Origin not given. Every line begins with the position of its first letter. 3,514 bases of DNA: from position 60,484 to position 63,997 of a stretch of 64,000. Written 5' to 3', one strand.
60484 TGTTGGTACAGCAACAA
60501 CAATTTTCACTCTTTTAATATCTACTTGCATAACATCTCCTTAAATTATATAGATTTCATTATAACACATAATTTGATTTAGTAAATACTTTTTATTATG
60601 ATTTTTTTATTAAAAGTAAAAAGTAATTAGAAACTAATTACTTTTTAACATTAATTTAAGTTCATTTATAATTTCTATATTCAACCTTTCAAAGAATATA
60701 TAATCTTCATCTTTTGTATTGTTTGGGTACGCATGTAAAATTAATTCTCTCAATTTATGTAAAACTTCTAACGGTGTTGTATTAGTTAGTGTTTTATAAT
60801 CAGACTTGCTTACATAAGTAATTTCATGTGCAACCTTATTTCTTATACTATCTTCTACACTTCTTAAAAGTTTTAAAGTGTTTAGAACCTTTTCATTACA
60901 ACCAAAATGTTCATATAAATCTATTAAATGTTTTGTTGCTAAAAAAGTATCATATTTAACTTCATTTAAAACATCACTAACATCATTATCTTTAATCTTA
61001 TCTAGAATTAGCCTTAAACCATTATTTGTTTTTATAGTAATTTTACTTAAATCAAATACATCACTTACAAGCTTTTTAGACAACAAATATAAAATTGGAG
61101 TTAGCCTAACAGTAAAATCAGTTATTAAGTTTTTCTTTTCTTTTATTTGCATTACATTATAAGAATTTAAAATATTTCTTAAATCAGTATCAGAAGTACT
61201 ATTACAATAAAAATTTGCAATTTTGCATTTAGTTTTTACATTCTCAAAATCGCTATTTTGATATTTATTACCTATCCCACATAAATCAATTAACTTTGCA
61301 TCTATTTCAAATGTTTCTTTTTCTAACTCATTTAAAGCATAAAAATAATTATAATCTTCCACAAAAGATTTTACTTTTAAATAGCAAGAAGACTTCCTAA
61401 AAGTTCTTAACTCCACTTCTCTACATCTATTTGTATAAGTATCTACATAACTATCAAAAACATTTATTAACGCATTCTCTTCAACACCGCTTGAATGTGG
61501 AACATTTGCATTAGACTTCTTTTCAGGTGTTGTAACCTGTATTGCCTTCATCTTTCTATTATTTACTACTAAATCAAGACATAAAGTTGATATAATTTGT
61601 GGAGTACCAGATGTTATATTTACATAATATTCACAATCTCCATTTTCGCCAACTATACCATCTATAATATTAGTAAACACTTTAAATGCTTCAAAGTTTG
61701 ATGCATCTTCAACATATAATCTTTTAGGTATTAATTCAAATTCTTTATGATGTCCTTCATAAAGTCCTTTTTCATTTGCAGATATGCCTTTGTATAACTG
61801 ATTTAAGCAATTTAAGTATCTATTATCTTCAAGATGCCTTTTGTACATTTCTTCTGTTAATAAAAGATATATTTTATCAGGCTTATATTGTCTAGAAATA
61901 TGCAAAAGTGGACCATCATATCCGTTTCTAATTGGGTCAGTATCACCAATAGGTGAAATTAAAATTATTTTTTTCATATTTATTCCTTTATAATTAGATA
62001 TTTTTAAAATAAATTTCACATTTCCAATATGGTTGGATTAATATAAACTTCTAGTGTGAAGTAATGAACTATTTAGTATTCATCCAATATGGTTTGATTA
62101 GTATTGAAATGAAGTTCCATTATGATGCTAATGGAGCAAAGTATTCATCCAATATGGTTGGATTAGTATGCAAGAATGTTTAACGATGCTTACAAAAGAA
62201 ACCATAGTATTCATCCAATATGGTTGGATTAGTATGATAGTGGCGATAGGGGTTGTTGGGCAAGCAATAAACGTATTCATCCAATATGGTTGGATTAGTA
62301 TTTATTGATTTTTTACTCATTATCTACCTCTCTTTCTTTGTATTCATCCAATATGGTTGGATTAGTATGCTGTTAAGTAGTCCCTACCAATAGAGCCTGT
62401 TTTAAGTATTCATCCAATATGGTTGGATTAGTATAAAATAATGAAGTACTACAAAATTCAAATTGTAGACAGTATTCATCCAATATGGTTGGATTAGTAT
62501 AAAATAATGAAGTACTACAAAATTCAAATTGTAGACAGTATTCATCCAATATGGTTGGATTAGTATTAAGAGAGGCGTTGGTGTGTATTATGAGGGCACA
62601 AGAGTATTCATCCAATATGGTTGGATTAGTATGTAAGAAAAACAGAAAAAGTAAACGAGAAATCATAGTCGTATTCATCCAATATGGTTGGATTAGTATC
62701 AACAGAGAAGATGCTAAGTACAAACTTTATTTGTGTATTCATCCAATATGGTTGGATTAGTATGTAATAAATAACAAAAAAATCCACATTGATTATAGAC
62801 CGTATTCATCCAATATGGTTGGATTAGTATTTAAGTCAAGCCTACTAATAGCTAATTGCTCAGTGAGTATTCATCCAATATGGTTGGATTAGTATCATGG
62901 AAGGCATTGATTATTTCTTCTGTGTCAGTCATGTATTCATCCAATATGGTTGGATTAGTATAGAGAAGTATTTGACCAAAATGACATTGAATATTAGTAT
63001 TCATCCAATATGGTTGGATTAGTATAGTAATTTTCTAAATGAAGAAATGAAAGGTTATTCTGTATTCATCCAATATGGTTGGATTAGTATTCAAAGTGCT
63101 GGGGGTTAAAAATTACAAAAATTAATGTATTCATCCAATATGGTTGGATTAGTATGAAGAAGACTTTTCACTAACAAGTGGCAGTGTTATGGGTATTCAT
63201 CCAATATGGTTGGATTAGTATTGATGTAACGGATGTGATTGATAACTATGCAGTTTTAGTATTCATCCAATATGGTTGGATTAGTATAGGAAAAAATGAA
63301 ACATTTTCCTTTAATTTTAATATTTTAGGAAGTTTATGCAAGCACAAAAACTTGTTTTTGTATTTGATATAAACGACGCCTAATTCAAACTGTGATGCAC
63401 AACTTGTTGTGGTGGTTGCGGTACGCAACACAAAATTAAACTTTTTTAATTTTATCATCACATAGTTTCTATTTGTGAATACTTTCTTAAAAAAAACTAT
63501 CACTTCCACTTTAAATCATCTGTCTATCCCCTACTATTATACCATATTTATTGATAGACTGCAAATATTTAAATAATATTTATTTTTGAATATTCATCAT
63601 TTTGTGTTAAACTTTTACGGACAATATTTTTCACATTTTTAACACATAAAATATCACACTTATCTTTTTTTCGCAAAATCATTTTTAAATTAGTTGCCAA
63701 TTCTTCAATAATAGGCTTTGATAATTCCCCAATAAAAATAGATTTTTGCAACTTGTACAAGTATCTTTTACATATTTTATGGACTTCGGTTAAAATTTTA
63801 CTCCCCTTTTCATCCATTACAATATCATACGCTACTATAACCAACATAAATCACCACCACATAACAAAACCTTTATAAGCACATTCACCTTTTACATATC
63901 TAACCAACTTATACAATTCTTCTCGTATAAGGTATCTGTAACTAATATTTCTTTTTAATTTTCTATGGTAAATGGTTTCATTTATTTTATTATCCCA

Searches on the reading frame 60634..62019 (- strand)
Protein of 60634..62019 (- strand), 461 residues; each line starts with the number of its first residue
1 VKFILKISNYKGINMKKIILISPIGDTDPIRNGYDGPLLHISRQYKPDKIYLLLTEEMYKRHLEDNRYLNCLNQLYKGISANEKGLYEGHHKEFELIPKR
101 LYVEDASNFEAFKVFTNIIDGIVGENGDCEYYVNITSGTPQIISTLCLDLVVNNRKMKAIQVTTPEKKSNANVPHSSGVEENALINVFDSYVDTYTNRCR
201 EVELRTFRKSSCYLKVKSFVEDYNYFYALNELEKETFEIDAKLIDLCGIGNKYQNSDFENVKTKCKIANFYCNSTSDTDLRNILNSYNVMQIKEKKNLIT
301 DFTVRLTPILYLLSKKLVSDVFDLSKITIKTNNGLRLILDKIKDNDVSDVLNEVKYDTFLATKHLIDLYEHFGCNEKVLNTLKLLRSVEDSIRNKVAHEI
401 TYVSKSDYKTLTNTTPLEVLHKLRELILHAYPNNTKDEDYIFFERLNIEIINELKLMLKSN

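Call 25: search_protein_families(library=pfam, proteins=[window:60634-62019:-], max_evalue=0.01)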
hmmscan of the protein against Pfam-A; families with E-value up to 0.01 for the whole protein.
window:60634-62019:- (461 aa): 2 families
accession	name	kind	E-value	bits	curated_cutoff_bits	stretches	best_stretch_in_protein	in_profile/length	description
PF22208.1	Cas_Csm6_CARF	-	4.1e-17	62.3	27.5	1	103-199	9-106/106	Cas_Csm6 CARF domain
PF09659.15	Cas_Csm6_HEPN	-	5e-15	56.3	23.4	1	279-451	8-193/193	Cas_Csm6 HEPN domain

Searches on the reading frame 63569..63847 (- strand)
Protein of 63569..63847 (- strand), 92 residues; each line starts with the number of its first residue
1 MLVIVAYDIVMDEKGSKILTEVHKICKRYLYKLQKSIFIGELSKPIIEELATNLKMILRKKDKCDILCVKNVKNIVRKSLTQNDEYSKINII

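Call 25: search_protein_families(library=pfam, proteins=[window:63569-63847:-], max_evalue=0.01)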
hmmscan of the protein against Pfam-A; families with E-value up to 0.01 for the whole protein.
window:63569-63847:- (92 aa): 1 family
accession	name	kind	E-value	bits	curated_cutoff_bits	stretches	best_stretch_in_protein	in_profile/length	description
PF09827.14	CRISPR_Cas2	-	1.9e-15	57.2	23.8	1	1-69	1-68/74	CRISPR associated protein Cas2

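Call 30: find_encoding_contigs(protein=window:63569-63847:-, flank=10000, max_places=10)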
Protein window:63569-63847:- (92 aa): 7 contigs read that carry it; 2 places shown.
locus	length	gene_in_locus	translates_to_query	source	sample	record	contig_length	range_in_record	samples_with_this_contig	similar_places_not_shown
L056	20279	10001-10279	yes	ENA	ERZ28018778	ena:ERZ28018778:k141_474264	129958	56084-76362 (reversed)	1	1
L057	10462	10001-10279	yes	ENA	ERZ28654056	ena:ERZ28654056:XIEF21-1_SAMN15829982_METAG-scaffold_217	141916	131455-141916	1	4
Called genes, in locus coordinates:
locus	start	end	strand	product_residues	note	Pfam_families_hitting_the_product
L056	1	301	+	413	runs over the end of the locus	PF06838:Met_gamma_lyase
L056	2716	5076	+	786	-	PF01966:HD, PF18211:Csm1_B, PF22335:Cas10-Cmr2_palm2, PF18182:mCpol (weak), PF20824:Cmr2_hel_dom2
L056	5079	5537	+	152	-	PF03750:Csm2_III-A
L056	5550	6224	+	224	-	PF03787:RAMPs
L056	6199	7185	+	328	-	PF03787:RAMPs (weak), PF17953:Csm4_C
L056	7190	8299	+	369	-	PF03787:RAMPs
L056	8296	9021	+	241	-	PF01881:Cas_Cas6_C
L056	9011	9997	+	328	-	PF01867:Cas_Cas1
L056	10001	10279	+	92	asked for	PF09827:CRISPR_Cas2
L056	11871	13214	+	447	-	PF22208:Cas_Csm6_CARF, PF09659:Cas_Csm6_HEPN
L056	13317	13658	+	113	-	-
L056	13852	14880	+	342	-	PF01168:Ala_racemase_N, PF00842:Ala_racemase_C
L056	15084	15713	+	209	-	PF00730:HhH-GPD, PF00633:HHH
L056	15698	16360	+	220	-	PF03167:UDG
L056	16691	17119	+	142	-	PF02381:MraZ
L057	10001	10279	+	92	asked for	PF09827:CRISPR_Cas2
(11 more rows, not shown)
